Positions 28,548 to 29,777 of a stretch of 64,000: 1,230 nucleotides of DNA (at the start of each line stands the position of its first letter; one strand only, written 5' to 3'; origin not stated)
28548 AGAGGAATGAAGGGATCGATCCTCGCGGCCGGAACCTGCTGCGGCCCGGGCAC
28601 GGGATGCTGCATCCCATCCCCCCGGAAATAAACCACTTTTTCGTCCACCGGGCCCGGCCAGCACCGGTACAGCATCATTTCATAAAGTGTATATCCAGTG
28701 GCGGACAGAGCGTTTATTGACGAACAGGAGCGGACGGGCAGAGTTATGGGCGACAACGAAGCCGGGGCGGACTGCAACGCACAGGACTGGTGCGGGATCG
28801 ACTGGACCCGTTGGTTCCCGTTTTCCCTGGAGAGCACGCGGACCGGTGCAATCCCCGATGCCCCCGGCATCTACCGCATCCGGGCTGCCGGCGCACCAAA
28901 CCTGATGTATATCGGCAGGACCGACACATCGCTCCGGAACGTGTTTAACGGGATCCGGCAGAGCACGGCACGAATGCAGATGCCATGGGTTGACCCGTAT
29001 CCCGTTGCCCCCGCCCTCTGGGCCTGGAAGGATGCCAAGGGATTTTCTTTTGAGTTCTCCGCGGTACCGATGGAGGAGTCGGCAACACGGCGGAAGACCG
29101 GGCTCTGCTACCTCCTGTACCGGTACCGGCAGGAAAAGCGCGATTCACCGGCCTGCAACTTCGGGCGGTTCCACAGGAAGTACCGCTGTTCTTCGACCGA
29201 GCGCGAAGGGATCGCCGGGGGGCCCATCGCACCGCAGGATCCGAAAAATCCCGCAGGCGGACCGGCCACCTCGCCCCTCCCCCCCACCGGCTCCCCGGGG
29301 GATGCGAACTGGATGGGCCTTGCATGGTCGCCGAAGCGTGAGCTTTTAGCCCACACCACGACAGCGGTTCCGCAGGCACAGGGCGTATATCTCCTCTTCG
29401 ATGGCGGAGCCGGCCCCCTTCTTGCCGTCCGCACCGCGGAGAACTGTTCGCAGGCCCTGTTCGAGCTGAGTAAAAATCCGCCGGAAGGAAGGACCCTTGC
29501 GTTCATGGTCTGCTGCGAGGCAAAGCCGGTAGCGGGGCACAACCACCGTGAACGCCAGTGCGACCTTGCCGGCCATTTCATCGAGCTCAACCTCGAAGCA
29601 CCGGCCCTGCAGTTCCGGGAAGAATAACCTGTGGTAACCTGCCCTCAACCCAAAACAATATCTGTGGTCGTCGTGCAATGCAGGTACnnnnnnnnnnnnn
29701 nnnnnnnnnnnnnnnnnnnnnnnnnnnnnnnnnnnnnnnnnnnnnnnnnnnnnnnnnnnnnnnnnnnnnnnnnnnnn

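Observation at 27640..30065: Uncharacterised three-gene module beside VapBC and CRISPR-Cas: TM-anchored GIDE-like protein + tandem GIY-YIG-like protein + small 4-TM protein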

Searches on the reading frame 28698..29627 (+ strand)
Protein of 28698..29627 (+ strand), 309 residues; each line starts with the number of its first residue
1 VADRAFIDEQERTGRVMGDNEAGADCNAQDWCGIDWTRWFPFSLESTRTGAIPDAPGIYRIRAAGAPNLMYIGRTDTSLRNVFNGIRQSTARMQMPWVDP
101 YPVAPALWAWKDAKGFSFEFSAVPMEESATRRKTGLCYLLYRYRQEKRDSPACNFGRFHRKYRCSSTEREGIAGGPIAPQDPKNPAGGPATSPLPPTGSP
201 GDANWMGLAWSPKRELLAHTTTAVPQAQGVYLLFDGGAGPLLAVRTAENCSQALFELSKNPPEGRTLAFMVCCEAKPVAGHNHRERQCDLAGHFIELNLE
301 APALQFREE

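Call 3: search_protein_families(library=pfam, proteins=[window:28698-29627:+], max_evalue=1)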
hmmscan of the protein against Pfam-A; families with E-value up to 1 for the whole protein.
window:28698-29627:+ (309 aa): 0 families

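Call 4: search_protein_families(library=padloc, proteins=[window:28698-29627:+], max_evalue=1)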
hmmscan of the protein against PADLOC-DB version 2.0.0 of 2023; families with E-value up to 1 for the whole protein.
window:28698-29627:+ (309 aa): 0 families

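Call 5: search_protein_families(library=ncbifam, proteins=[window:28698-29627:+], max_evalue=1)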
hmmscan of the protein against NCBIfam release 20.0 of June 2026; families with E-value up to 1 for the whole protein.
window:28698-29627:+ (309 aa): 1 family
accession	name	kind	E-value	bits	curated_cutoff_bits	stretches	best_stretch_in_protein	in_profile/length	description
NF001824.0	PRK00558.1-5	equivalog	0.27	9.5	451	1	48-84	10-44/652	excinuclease ABC subunit UvrC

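Call 6: find_homologous_proteins(query=window:28698-29627:+)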
Query window:28698-29627:+ (309 aa): 76 proteins with E <= 0.001 among 1941 candidates.
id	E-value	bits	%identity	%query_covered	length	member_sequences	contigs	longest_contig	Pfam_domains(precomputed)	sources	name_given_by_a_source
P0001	1.5e-193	660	95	95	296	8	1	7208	-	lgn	-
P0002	3.9e-176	603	86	94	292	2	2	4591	-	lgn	-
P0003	1.5e-160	552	78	95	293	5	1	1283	-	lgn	-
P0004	2.1e-142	492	70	95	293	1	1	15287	-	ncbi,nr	ncbi:MAG: hypothetical protein GYA23_04750 [Methanomicrobiales archaeon]|nr:hypothetical protein [Me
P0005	5.3e-112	392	57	94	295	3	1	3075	-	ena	-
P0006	2.7e-107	377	54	94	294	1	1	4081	-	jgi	jgi:hypothetical protein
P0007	3.4e-107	376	55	95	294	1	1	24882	-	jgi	jgi:hypothetical protein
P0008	1.1e-102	362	53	94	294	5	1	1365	-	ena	-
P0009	3.3e-102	360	54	94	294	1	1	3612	-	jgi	jgi:hypothetical protein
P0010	4.9e-102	359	54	94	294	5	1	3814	-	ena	-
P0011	7.5e-102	359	52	94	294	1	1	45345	-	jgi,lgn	jgi:hypothetical protein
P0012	9.0e-102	359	53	94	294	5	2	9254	-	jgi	jgi:hypothetical protein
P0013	1.2e-101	358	53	94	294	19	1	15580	-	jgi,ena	jgi:hypothetical protein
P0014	1.7e-101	358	55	92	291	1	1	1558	-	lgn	-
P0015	7.8e-101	355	54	94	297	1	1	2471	-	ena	-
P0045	3.6e-73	265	43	93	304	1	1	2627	-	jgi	jgi:hypothetical protein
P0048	3.2e-69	252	43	92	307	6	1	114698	PF01541.31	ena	-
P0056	4.5e-66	241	41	91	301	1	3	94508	PF01541.31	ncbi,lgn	-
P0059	2.1e-65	239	42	92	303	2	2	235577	PF01541.31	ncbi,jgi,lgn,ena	-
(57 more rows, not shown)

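Call 11: find_related_loci(query=A1, collection=genome_contigs, flank=10000)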
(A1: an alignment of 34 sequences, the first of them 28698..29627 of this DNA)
Query A1 (309 aa) in genome_contigs; peptide patterns used: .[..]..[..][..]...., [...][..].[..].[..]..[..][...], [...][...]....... (x = any residue, [..] = any of these).
210 stretches matched a pattern; 80 encode a relative of the query (tblastn E <= 1e-3); 78 distinct loci.
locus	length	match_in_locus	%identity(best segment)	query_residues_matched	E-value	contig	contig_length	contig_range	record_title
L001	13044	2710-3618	83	7-309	1e-174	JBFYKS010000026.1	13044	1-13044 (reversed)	MAG: Methanoregula sp. isolate PPR_0014 k121_1511238, whole genome shotgun sequence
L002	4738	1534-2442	80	7-309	4e-172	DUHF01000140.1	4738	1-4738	MAG TPA_asm: Methanoregula sp. isolate UBA11803 contig_59880, whole genome shotgun sequence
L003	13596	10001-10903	69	9-309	4e-144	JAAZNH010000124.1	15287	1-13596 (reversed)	MAG: Methanomicrobiales archaeon isolate AS27yjCOA_146 74647_AS27, whole genome shotgun sequence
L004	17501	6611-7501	52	12-308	9e-102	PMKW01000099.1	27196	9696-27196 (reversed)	MAG: Methanoregula sp. isolate fen_47 73.20120600_E1D.45_contig_60930, whole genome shotgun sequence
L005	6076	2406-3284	50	17-308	6e-92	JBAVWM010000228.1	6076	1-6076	MAG: Methanoregula sp. isolate MFD03653_ilm_asm_bin1 k127_80707, whole genome shotgun sequence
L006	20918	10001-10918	47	4-309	1e-91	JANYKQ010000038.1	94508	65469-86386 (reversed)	MAG: Methanomicrobiales archaeon isolate GL140_5_metabinner_223_sub GL140_5_k141_3808184, whole genome shotgun sequence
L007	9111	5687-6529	44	30-309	1e-76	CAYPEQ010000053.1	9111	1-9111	MAG TPA_asm: uncultured Methanoregula sp. isolate binchicken_co3_514 genome assembly, contig: NODE_24914_length_9111_cov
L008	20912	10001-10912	41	4-306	4e-75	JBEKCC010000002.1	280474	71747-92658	MAG: Methanoregulaceae archaeon isolate SPRUCE 150 SPRUCE_150_2, whole genome shotgun sequence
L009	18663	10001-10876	51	17-308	4e-96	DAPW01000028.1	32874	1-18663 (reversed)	MAG TPA_asm: Methanoregula sp. UBA154 UBA154_contig_109, whole genome shotgun sequence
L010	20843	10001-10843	43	28-307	1e-73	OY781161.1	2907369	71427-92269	MAG: uncultured Methanoregula sp. isolate bdb6c56a-0f97-41a9-9319-40fe56c94967 genome assembly, chromosome: 1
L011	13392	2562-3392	43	31-306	3e-73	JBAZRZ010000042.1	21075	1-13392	MAG: Methanoregula sp. isolate SO_2017_GW1_160 NODE_9800_length_21075_cov_1.570126_OW334_2017, whole genome shotgun sequ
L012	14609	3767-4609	42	30-309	2e-73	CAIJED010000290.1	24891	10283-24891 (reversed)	uncultured Methanomicrobiales archaeon isolate AM5_bin-0447 genome assembly, contig: bin-0447:290/401, whole genome shot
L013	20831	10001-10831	44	31-306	6e-73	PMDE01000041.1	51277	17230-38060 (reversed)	MAG: Methanoregula sp. isolate fen_63 73.20120700_E2X.63_contig_35049, whole genome shotgun sequence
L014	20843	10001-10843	41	30-309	5e-72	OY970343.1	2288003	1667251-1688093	MAG: uncultured Methanoregulaceae archaeon isolate MFD00082.bin.c.4 genome assembly, chromosome: 1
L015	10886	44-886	42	28-307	2e-71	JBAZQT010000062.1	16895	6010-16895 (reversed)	MAG: Methanoregula sp. isolate SO_2017_SWC_6 scaffold_2889_c1_LP-4_2017, whole genome shotgun sequence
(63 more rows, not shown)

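Call 18: predict_structure(alignment_id=A1)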
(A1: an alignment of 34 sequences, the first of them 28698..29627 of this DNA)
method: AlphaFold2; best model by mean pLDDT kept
length: 309 residues; sequences in the alignment: 34
mean_pLDDT: 85.2   pTM: 0.84
mean pLDDT of the five models: 85.2, 85.2, 83.5, 83.1, 82.7
residues with pLDDT >= 90: 201; 70-90: 54; 50-70: 25; < 50: 29
segments of 3 or more residues with pLDDT < 50: 1-22, 165-169
pLDDT, mean of each block of 10 residues (from residue 1): 42 35 77 95 90 97 94 96 93 71 86 91 93 96 95 84 54 59 73 94 95 95 95 94 96 95 90 92 95 96 83
secondary structure, 60 per line:
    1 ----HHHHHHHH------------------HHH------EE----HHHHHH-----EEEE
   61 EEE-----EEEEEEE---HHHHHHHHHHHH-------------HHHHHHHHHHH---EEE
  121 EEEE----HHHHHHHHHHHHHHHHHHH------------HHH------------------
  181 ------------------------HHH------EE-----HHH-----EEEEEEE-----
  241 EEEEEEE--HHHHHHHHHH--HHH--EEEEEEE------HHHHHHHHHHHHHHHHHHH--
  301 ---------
elements in order: H5-12 H46-51 E57-63 E69-75 H79-90 H104-114 E118-124 H129-147 E229-235 E241-247 H250-259 E267-273 H280-298
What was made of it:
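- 28746..29627 (+): Gene b. It encodes a 293-aa internally duplicated GIY-YIG-fold protein. The longest ORF starts at GTG 28698, but ATG 28746 matches the homologues. AF2 pLDDT 85, pTM 0.84 (call 18).
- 28773..29147 (+): b domain 1 (residues 26-150 in 309-aa numbering). It has a W-x-x-[IL]-x-W-[TS] lead-in followed by a GIY-YIG domain with the full catalytic set: G57-I-Y59, Y71-I-G73, R80, R87, E119. Strand-strand-helix-helix-strand-helix order in the model (call 18).
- On GIY-YIG nuclease superfamily (b): AF2 model pLDDT 85 (call 18).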

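Call 22: search_solved_structures(query=A1, max_evalue=10, show_alignments=3)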
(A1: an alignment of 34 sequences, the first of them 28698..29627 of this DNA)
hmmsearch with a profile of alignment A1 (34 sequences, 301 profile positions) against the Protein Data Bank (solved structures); distinct sequences matched with E-value up to 10: 1.
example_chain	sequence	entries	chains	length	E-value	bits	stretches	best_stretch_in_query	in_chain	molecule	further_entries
1yd6_A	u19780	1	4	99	0.035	16.5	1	209-258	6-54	UvrC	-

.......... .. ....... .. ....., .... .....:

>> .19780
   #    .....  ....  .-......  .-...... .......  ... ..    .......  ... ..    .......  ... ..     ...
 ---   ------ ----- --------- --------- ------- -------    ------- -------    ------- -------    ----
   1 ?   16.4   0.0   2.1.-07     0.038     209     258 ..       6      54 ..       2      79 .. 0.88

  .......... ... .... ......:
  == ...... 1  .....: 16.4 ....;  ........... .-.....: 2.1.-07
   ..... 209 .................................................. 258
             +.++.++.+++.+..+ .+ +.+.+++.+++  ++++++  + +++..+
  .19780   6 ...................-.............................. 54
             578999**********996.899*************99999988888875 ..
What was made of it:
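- Closest known: UvrC N-terminal GIY-YIG endonuclease domain. Same: A PDB profile search finds UvrC for domain 2 (call 22).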

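Call 24: fold_search(model_id=the predicted structure, library=pdb)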
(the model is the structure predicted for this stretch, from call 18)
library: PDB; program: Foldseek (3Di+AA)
matches with E <= 10: 236; with E <= 0.001: 0
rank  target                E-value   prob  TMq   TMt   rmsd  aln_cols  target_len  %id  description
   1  2lwf_MODEL_1_A        1.6e-03  1.00  0.25  0.58   3.8        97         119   18  Structure of N-terminal domain of a plant Grx (released 2013-05-22)
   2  1yd6_D                4.8e-02  0.99  0.23  0.65   3.6       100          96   13  Crystal structure of the GIY-YIG N-terminal endonuclease domain of UvrC from Bacillus caldotenax (released 2005-03-01)
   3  1yd3                  6.9e-02  0.96  0.22  0.65   3.6       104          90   14  Crystal structure of the GIY-YIG N-terminal endonuclease domain of UvrC from Thermotoga maritima: Point mutant Y43F boun (released 2005-03-01)
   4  1yd2                  7.3e-02  0.82  0.20  0.56   4.1       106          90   17  Crystal structure of the GIY-YIG N-terminal endonuclease domain of UvrC from Thermotoga maritima: Point mutant Y19F boun (released 2005-03-01)
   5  1yd6_A                7.7e-02  0.94  0.23  0.63   3.6       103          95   12  Crystal structure of the GIY-YIG N-terminal endonuclease domain of UvrC from Bacillus caldotenax (released 2005-03-01)
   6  1yd5                  7.7e-02  0.89  0.21  0.59   4.0       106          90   15  Crystal structure of the GIY-YIG N-terminal endonuclease domain of UvrC from Thermotoga maritima: Point mutant N88A boun (released 2005-03-01)
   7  1yd6_C                9.8e-02  0.97  0.23  0.66   3.1        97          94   13  Crystal structure of the GIY-YIG N-terminal endonuclease domain of UvrC from Bacillus caldotenax (released 2005-03-01)
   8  1ycz                  9.8e-02  0.84  0.21  0.59   4.0       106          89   18  Crystal structure of the GIY-YIG N-terminal endonuclease domain of UvrC from Thermotoga maritima (released 2005-03-01)
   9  1yd4                  1.0e-01  0.93  0.22  0.65   3.6       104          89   13  Crystal structure of the GIY-YIG N-terminal endonuclease domain of UvrC from Thermotoga maritima: Point mutant Y29F boun (released 2005-03-01)
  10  1yd6_B                1.2e-01  0.96  0.22  0.68   3.1        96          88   14  Crystal structure of the GIY-YIG N-terminal endonuclease domain of UvrC from Bacillus caldotenax (released 2005-03-01)
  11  8get_A                2.7e-01  0.08  0.08  0.05  11.7        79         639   14  R. hominis 2 beta-glucuronidase bound to norquetiapine-glucuronide (released 2024-03-20)
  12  6mvh_A                3.8e-01  0.08  0.08  0.05  11.7        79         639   14  Crystal structure of FMN-binding beta-glucuronidase from Roseburia hominis (released 2019-01-30)
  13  8get_C                4.6e-01  0.06  0.08  0.04  12.1        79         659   14  R. hominis 2 beta-glucuronidase bound to norquetiapine-glucuronide (released 2024-03-20)
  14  8ges_B                5.2e-01  0.06  0.08  0.05  11.7        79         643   14  R. hominis 2 beta-glucuronidase bound to UNC10201652-glucuronide (released 2024-02-14)
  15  9u7z                  6.2e-01  0.38  0.21  0.26   5.9       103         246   12  5hmC specific restriction endonuclease Escherichia coli APEC O1 PD-T4-3 in complex with 5-Hydroxymethyl-dCTP (released 2026-02-11)
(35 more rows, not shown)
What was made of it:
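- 28746..29627 (+): Foldseek matches UvrC GIY-YIG domains 1yd6/1yd3 (probability 0.94-0.99, target TM 0.63-0.68), AtGRXS16 N-terminal domain (2lwf), and, much more weakly (probability 0.12-0.38, E 0.6-1.5), PD-T4-3 and Hpy188I (call 24).
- On GIY-YIG nuclease superfamily (b): It also matches 2lwf and, much more weakly, PD-T4-3 and Hpy188I (call 24).
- Closest known: UvrC N-terminal GIY-YIG endonuclease domain. Same: These are among the best solved-structure matches (call 24).
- Closest known: CMoRE / PD-T4-3, a single-gene GIY-YIG type IV restriction enzyme. Same: There is a weak Foldseek match (call 24).
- Closest known: Dimeric GIY-YIG restriction enzymes. Same: There is a weak Foldseek match to Hpy188I (probability 0.12-0.16, E about 0.9-1.5, rmsd 14-19 A; call 24).
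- The closest solved folds include UvrC N-terminal domains (calls 22, 24).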

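Call 31: search_protein_families(library=pfam, alignment_id=A1, max_evalue=1)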
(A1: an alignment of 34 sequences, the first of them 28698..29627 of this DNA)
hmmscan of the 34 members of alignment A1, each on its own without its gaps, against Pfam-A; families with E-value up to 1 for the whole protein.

A. member 1, window:28698-29627:+ (309 aa): 0 families

B. families by the number of members that match (of 34 scanned): 6 families
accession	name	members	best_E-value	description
PF01541.30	GIY-YIG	8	2.8e-06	GIY-YIG catalytic domain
PF24348.1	DUF7508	7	0.00013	Domain of unknown function (DUF7508)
PF10544.15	T5orf172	5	0.00088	T5orf172 domain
PF07225.17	NDUF_B4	2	0.06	NADH-ubiquinone oxidoreductase B15 subunit (NDUFB4)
PF07264.17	EI24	1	0.11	Sulfate transporter CysZ/Etoposide-induced protein 2.4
PF23260.1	TSP1_2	1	0.86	SEMA5B-like, TSP-1 type 1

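Call 43: fold_search(model_id=the predicted structure, library=viral)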
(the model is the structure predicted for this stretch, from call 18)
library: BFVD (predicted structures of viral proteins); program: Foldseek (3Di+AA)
matches with E <= 10: 665; with E <= 0.001: 0
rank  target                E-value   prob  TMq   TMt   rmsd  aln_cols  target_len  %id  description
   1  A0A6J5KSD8            7.1e-03  1.00  0.29  0.44   4.8       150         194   11  Uncharacterized protein [uncultured Caudovirales phage]
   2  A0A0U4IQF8            7.5e-03  0.99  0.23  0.49   5.3       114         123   14  (no name in the UniProt tables at hand)
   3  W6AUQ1                8.5e-03  0.99  0.25  0.15   5.8       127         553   17  ribonucleoside-diphosphate reductase [Enterobacter phage PG7]
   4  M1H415                9.5e-03  0.99  0.25  0.23   7.4       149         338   14  (no name in the UniProt tables at hand)
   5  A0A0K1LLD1            1.0e-02  0.99  0.21  0.35   5.8       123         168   16  Endonuclease [Rhodobacter phage RcTitan]
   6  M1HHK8                1.4e-02  0.97  0.27  0.39  11.0       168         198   15  (no name in the UniProt tables at hand)
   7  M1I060                1.4e-02  0.90  0.22  0.26  13.1       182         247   14  (no name in the UniProt tables at hand)
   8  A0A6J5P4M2            3.1e-02  0.80  0.20  0.28  10.6       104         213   16  GIY-YIG_SF domain containing protein [uncultured Caudovirales phage]
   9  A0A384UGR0            5.3e-02  0.82  0.16  0.18   6.0        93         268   12  (no name in the UniProt tables at hand)
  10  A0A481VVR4            5.7e-02  0.77  0.21  0.42   5.9       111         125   13  (no name in the UniProt tables at hand)
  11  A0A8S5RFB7            5.7e-02  0.44  0.22  0.31  13.2       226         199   12  Intron associated endonuclease [virus sp. ctQmo6]
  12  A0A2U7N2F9            6.0e-02  0.91  0.22  0.45   4.5       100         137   19  Endonuclease II [Pseudomonas phage PspYZU05]
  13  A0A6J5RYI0            6.4e-02  0.91  0.21  0.29   5.4       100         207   19  GIY-YIG domain-containing protein [uncultured Caudovirales phage]
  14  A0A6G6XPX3            7.6e-02  0.84  0.27  0.27  16.6       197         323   12  (no name in the UniProt tables at hand)
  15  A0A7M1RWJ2            1.0e-01  0.25  0.25  0.31  20.1       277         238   14  Endonuclease [uncultured phage cr113_1]
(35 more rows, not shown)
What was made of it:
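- GIY-YIG fold of b (calls 18, 24, 43). Several Foldseek matches are annotated homing or intron-associated endonucleases (call 43).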

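Call 44: search_protein_families(library=pfam, proteins=[P0048, P0059, P0056, P0045], max_evalue=0.1)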
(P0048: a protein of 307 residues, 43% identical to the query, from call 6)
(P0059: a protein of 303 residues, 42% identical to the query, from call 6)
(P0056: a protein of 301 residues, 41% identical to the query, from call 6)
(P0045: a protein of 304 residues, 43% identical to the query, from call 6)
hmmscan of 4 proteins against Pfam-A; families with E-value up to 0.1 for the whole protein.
P0048 (307 aa): 3 families
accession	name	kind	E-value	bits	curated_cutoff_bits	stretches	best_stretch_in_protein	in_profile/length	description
PF01541.30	GIY-YIG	-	1.3e-05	25.8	22.6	1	225-256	3-33/78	GIY-YIG catalytic domain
PF24348.1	DUF7508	-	0.0048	17.5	26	0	210-243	8-40/79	Domain of unknown function (DUF7508)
PF07225.17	NDUF_B4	-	0.06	13.7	21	0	69-109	24-67/124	NADH-ubiquinone oxidoreductase B15 subunit (NDUFB4)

P0059 (303 aa): 2 families
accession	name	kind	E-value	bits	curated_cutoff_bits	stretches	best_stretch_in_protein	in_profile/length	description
PF01541.30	GIY-YIG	-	4.3e-06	27.4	22.6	1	221-252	3-33/78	GIY-YIG catalytic domain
PF07225.17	NDUF_B4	-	0.068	13.5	21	0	65-105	24-67/124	NADH-ubiquinone oxidoreductase B15 subunit (NDUFB4)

P0056 (301 aa): 2 families
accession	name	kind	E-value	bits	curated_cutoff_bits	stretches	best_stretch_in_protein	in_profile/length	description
PF01541.30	GIY-YIG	-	2.8e-06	28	22.6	1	221-260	3-41/78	GIY-YIG catalytic domain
PF10544.15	T5orf172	-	0.032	15.2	20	0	222-260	3-42/101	T5orf172 domain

P0045 (304 aa): 1 family
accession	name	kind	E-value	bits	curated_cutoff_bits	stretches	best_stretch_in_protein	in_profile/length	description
PF01541.30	GIY-YIG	-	0.00069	20.3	22.6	0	223-262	3-41/78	GIY-YIG catalytic domain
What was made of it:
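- On GIY-YIG nuclease superfamily (b): 8 of 34 homologues match, most above the 22.6-bit cut-off, always in domain 2 (calls 31, 44).
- Pfam GIY-YIG passes gathering in 8 of 34 homologues (calls 31, 44).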

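Call 61: find_related_loci(query=A1, collection=viral_contigs, flank=10000)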
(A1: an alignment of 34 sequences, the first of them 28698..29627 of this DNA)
Query A1 (309 aa) in viral_contigs; peptide patterns used: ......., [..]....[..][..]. (x = any residue, [..] = any of these).
57 stretches matched a pattern, but none encodes a relative of the query by tblastn (E <= 1e-3).

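Call 62: search_dna_similar(query=window:28746-29627:+, collection=phages, mode=protein, max_evalue=0.001)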
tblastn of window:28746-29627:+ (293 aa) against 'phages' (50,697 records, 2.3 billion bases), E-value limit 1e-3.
No match.
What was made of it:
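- Tried and rejected: A search for b in IMG/VR viral contigs and GenBank phages found nothing (calls 61, 62).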
